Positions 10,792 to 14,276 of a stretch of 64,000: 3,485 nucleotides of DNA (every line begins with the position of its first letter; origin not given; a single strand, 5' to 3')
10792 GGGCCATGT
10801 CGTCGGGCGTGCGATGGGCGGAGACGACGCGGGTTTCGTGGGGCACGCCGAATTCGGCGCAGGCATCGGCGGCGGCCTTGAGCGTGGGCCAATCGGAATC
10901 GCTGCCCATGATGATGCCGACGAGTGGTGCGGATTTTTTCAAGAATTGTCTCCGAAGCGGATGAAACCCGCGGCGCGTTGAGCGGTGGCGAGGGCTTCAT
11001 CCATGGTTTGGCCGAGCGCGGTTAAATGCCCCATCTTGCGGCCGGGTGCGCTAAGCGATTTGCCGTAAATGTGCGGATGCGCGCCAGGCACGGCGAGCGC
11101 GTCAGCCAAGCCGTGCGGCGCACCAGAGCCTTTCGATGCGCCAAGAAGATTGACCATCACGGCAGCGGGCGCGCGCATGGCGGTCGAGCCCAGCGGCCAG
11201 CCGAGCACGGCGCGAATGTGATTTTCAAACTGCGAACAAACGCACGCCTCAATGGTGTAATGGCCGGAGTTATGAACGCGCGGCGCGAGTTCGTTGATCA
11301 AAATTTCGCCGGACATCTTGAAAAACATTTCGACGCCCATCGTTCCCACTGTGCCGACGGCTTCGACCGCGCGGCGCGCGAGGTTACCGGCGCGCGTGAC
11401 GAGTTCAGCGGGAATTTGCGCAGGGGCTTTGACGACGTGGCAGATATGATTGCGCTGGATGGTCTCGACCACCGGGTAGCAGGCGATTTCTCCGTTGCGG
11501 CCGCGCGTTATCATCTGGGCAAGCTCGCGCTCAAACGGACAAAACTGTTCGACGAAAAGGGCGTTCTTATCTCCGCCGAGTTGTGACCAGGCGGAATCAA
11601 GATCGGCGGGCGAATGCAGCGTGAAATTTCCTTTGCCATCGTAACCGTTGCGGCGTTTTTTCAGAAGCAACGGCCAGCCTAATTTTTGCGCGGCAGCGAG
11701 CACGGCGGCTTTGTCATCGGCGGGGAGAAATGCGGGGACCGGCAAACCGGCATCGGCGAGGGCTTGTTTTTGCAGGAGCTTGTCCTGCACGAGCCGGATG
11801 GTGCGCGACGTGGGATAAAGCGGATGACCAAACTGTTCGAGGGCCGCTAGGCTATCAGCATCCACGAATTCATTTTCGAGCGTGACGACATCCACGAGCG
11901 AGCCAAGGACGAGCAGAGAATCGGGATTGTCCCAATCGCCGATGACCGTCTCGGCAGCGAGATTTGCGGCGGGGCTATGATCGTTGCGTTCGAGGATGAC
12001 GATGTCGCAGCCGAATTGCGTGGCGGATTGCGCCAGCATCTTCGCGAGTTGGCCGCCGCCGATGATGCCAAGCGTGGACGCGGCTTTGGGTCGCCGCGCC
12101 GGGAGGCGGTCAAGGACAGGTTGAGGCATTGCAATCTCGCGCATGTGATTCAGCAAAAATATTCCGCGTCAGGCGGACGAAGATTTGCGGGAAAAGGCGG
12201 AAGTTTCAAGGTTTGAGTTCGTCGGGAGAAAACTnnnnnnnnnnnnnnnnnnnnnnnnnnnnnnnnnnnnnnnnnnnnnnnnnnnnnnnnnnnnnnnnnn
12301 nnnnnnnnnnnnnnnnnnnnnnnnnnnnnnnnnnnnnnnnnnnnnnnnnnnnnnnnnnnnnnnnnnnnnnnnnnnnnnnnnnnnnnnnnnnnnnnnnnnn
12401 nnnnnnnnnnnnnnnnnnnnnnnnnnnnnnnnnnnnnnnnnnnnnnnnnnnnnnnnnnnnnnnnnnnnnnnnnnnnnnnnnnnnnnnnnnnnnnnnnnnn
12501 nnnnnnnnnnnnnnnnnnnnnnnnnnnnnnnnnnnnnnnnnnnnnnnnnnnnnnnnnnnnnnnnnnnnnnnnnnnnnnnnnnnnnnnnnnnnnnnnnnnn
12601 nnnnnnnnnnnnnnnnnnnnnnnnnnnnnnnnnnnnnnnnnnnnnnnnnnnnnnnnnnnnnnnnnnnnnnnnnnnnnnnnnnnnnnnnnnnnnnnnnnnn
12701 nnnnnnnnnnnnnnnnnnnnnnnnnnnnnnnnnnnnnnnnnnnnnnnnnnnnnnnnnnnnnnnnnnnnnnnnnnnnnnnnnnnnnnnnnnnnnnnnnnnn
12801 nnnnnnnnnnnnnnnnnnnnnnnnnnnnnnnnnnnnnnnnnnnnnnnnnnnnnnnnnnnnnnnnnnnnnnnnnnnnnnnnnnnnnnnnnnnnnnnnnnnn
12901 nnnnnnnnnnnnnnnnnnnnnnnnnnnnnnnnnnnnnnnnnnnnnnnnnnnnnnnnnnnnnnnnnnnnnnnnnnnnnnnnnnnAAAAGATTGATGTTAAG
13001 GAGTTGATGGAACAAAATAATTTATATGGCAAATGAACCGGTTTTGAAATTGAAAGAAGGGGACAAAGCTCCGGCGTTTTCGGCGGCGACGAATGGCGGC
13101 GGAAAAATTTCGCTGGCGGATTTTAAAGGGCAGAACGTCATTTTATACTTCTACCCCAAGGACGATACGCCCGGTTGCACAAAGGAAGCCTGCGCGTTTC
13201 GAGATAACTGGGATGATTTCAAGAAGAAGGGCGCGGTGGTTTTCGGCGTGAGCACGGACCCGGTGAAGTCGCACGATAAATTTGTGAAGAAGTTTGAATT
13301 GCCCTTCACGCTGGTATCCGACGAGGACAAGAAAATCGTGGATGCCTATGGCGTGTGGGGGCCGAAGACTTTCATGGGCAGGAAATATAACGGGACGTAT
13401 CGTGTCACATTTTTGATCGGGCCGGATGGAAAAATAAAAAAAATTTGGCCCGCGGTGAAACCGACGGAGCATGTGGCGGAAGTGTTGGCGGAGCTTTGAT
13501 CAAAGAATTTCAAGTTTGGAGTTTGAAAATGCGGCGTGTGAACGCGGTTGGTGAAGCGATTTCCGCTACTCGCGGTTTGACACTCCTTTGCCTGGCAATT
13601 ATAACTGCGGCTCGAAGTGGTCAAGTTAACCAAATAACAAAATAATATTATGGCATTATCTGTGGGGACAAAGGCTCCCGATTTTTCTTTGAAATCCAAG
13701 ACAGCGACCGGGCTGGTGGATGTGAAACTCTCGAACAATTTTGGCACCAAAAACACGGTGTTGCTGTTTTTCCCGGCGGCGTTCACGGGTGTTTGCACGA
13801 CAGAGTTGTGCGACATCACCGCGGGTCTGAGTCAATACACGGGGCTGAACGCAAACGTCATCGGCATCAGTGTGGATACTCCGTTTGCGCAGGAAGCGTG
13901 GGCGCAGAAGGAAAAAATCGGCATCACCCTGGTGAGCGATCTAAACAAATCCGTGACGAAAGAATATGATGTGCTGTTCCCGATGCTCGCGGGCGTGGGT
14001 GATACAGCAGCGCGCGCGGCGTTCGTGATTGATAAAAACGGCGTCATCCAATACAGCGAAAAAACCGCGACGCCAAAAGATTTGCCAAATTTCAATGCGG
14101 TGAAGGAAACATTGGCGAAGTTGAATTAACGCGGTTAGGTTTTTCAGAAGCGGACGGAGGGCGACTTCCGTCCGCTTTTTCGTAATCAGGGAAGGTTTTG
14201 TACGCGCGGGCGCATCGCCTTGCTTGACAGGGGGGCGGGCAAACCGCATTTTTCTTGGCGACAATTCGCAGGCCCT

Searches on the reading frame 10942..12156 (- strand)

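Call 110: search_protein_families(library=pfam, proteins=[window:10942-12156:-], max_evalue=0.000001)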
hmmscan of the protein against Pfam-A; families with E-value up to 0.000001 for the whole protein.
window:10942-12156:- (405 aa): 4 families
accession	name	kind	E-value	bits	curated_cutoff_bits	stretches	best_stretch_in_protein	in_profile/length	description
PF02222.28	ATP-grasp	-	9.1e-61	205.1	27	1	131-310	1-179/179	ATP-grasp domain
PF22660.2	RS_preATP-grasp-like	-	1.2e-22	80.5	27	1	28-124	3-98/98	Ribonucleotide synthetase preATP-grasp domain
PF17769.7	PurK_C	-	2.6e-18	65.9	22.6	1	332-390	1-55/56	Phosphoribosylaminoimidazole carboxylase C-terminal domain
PF02786.22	CPSase_L_D2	-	6.2e-07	29.6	19.8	0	125-300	1-186/211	Carbamoyl-phosphate synthase L chain, ATP binding domain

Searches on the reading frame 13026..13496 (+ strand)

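Call 110: search_protein_families(library=pfam, proteins=[window:13026-13496:+], max_evalue=0.000001)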
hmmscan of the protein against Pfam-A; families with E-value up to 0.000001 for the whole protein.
window:13026-13496:+ (157 aa): 2 families
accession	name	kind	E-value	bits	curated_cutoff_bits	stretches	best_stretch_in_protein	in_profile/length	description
PF00578.27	AhpC-TSA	-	5e-43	146.4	26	1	12-139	2-123/124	AhpC/TSA family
PF08534.16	Redoxin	-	2.9e-23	82.7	26.6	1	10-151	1-142/148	Redoxin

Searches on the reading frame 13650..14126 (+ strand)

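Call 111: search_protein_families(library=pfam, proteins=[window:13650-14126:+], max_evalue=0.000001)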
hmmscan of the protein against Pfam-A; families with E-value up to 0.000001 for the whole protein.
window:13650-14126:+ (159 aa): 2 families
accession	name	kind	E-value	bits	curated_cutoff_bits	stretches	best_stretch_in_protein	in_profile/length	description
PF00578.27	AhpC-TSA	-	4.2e-32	111.1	26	1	5-135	1-123/124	AhpC/TSA family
PF08534.16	Redoxin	-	4.9e-25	88.5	26.6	1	5-151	2-147/148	Redoxin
